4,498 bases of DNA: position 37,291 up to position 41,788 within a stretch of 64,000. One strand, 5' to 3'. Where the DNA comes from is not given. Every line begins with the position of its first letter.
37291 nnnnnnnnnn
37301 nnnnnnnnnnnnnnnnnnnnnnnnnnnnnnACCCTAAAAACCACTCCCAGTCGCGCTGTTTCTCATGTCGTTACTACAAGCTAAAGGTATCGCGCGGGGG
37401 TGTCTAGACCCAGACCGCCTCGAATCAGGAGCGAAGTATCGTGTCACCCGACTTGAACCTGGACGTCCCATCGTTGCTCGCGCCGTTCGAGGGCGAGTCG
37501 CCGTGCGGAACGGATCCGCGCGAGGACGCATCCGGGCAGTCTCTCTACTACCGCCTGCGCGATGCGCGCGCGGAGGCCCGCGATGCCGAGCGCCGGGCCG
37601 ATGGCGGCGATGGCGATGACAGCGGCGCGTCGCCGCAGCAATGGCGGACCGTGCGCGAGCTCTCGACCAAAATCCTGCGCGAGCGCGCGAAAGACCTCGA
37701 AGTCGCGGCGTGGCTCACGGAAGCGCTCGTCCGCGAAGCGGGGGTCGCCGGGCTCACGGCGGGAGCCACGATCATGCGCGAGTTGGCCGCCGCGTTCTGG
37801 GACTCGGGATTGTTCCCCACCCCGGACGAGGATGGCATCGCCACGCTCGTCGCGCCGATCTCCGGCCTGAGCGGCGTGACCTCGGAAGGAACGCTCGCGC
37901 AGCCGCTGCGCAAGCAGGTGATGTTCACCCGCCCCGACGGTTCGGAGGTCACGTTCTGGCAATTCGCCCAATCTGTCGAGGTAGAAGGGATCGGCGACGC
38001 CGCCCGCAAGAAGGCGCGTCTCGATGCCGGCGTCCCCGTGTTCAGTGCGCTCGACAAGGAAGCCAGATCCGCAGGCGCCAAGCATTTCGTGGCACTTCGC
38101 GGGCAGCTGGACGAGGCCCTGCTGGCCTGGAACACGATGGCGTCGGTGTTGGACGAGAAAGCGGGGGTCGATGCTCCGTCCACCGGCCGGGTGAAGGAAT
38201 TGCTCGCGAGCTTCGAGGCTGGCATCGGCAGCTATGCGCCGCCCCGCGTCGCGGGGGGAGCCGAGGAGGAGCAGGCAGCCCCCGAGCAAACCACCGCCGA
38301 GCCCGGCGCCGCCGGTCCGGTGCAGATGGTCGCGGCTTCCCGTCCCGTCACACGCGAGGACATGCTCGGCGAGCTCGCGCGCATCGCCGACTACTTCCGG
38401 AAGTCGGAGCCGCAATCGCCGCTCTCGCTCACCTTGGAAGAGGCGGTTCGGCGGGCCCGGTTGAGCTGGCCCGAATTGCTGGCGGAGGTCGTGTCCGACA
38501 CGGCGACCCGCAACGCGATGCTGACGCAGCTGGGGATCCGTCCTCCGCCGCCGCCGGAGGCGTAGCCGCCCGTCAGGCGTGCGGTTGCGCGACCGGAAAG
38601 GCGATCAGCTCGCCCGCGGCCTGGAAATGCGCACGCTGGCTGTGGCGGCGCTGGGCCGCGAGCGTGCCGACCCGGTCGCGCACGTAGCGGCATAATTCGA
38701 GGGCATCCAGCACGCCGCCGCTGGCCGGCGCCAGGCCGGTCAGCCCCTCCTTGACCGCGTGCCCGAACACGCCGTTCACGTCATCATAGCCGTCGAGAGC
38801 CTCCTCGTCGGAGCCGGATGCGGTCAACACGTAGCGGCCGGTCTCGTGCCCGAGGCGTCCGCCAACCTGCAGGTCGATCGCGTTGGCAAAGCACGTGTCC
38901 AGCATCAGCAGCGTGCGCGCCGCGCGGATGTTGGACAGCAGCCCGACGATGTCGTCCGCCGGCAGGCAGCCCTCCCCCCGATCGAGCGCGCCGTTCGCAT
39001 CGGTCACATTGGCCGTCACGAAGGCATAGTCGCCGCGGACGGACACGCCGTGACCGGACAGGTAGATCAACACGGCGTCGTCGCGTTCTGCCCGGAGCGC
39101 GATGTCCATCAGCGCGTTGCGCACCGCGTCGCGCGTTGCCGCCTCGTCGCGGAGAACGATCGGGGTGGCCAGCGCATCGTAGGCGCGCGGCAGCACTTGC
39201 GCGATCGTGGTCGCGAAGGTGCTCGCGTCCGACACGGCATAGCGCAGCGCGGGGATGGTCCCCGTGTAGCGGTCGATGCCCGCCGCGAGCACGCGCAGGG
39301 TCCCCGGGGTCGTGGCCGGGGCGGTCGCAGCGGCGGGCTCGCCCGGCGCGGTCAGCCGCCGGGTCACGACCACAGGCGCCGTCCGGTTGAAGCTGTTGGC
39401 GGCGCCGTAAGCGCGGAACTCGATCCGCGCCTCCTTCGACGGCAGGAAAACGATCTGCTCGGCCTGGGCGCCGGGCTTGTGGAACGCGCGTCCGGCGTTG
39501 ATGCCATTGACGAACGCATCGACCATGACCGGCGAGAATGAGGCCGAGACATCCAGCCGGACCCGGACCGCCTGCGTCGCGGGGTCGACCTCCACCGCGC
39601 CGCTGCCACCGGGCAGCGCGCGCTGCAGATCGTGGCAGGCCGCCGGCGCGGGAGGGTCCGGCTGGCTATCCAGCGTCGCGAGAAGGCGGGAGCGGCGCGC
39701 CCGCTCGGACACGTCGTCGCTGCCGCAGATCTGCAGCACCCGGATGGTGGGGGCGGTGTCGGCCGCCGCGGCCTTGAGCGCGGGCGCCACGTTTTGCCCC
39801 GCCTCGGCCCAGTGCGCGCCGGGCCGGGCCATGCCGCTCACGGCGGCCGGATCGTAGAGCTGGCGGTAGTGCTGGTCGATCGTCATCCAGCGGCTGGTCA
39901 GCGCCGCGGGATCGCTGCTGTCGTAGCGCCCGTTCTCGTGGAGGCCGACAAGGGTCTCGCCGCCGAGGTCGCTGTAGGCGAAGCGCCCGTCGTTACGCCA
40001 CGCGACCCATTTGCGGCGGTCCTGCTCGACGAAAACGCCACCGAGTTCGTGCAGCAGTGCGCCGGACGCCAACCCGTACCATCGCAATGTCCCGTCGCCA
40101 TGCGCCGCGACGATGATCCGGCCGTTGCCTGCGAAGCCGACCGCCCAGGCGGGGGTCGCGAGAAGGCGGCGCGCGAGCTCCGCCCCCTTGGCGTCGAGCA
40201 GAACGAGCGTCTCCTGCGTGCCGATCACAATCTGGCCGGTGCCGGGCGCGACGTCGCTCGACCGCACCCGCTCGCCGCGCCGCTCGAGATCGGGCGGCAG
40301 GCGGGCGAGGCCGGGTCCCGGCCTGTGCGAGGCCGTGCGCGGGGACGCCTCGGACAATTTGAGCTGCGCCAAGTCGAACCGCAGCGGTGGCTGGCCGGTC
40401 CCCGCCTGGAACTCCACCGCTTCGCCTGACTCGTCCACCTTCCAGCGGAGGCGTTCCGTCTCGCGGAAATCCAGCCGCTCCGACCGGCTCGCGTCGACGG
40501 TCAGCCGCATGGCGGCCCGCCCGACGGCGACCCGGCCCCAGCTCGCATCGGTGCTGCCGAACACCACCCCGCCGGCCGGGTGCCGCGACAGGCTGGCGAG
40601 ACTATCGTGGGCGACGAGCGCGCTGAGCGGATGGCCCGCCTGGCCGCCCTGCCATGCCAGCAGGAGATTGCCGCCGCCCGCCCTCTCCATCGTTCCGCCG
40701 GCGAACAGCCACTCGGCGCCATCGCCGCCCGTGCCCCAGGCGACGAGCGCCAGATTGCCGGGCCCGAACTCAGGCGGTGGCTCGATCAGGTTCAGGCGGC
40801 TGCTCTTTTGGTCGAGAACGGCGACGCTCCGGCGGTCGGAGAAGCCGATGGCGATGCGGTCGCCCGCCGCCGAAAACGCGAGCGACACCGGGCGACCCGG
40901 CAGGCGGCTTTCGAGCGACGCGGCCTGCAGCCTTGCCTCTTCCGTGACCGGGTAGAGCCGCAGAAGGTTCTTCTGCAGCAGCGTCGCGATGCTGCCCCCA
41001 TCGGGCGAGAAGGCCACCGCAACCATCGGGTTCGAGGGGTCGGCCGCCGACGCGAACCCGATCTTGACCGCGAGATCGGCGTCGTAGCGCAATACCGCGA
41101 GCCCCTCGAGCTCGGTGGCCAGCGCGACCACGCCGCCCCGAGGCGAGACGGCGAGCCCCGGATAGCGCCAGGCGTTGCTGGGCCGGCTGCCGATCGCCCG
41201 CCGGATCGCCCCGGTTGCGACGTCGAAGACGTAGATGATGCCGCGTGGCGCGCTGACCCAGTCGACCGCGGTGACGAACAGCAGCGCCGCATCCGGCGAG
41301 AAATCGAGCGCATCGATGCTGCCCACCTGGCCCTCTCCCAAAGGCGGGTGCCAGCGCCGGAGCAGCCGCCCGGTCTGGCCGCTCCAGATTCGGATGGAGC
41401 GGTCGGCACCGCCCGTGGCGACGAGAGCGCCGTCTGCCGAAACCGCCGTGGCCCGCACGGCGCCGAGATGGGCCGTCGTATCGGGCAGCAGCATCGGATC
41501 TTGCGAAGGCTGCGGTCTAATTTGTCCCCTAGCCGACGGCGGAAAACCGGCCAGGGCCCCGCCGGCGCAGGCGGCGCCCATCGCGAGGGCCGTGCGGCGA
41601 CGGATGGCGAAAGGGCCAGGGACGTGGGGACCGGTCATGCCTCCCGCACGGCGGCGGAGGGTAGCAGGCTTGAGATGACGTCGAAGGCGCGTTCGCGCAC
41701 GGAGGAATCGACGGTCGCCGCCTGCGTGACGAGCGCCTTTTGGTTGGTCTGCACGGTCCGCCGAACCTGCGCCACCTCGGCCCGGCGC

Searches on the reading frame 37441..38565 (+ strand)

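Call 12: search_protein_families(library=pfam, proteins=[window:37441-38565:+], max_evalue=0.001)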
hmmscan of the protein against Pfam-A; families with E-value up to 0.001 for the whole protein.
window:37441-38565:+ (374 aa): 1 family
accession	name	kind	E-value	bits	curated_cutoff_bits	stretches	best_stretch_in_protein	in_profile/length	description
PF06812.17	ImpA_N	-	7.4e-30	103.9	26.9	1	13-144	1-118/119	ImpA, N-terminal, type VI secretion system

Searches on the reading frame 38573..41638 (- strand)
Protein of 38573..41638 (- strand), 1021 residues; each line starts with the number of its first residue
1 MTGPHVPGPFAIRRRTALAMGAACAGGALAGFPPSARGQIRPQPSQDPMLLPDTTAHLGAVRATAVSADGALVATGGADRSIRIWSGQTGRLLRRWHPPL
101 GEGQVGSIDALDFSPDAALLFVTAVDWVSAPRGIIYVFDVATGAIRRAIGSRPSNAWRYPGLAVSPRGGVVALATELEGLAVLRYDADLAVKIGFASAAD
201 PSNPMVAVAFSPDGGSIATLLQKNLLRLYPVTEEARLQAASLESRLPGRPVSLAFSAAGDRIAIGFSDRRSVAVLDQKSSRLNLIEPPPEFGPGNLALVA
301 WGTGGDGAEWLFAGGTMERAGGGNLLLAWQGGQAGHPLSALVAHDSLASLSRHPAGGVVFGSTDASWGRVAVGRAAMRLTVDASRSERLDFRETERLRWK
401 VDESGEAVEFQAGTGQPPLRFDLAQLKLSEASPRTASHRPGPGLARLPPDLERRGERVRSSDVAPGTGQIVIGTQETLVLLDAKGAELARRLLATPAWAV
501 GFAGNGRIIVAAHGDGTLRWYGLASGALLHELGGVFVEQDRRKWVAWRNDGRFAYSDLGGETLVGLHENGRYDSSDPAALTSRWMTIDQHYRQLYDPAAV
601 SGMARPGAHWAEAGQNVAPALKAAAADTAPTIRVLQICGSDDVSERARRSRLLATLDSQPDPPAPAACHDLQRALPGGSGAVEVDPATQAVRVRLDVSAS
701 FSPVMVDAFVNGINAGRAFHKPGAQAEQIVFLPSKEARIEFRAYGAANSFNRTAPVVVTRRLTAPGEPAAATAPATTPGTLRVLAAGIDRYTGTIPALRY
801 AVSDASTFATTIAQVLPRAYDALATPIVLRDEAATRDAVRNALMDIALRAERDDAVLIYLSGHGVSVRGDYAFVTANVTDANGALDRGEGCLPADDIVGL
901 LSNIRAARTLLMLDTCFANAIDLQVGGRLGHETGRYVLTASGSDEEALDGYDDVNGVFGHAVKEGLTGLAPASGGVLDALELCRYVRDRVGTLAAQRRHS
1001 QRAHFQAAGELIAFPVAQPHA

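Call 57: search_protein_families(library=pfam, proteins=[window:38573-41638:-], max_evalue=0.001)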
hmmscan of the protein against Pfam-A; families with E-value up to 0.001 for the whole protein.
window:38573-41638:- (1021 aa): 12 families
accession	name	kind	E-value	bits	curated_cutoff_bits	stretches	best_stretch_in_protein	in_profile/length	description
PF25174.1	Beta-prop_THOC3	-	1.1e-13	51.2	305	1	57-268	1-192/272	THOC3 beta-propeller domain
PF00400.38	WD40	-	7.5e-10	39.4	27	1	55-86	8-39/39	WD domain, G-beta repeat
PF23414.1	Beta-prop_EML_2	-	5e-08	33.1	90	0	61-141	42-111/266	Echinoderm microtubule-associated protein second beta-propeller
PF24814.1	WD40_Prp19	-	5.8e-08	32.6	320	0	60-120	137-192/281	Prp19 WD40 domain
PF12894.13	ANAPC4_WD40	-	1.2e-07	32.3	22.9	0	165-240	4-76/91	Anaphase-promoting complex subunit 4 WD40 domain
PF00656.27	Peptidase_C14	-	5.3e-06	26.7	21.4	1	784-923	5-134/233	Caspase domain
PF25172.1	Beta-prop_WDR3_2nd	-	2e-05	24.4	140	0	55-86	256-287/293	WDR3 second beta-propeller domain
PF25175.1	Beta-prop_WDR5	-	6.2e-05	22.8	250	0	60-230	54-207/296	WDR5 beta-propeller domain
PF25173.1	Beta-prop_WDR3_1st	-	6.5e-05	23.1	154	0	57-126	28-92/184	WDR3 first beta-propeller domain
PF24805.1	EIF3I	-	7.6e-05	22.4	200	1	56-141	50-128/324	EIF3I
PF24817.1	WD40_WDHD1_1st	-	0.00045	19.9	109.9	0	60-245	88-265/291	WDHD1 first WD40 domain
PF24807.1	WD40_CDC20-Fz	-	0.00073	19.4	200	0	54-117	131-189/292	CDC20/Fizzy WD40 domain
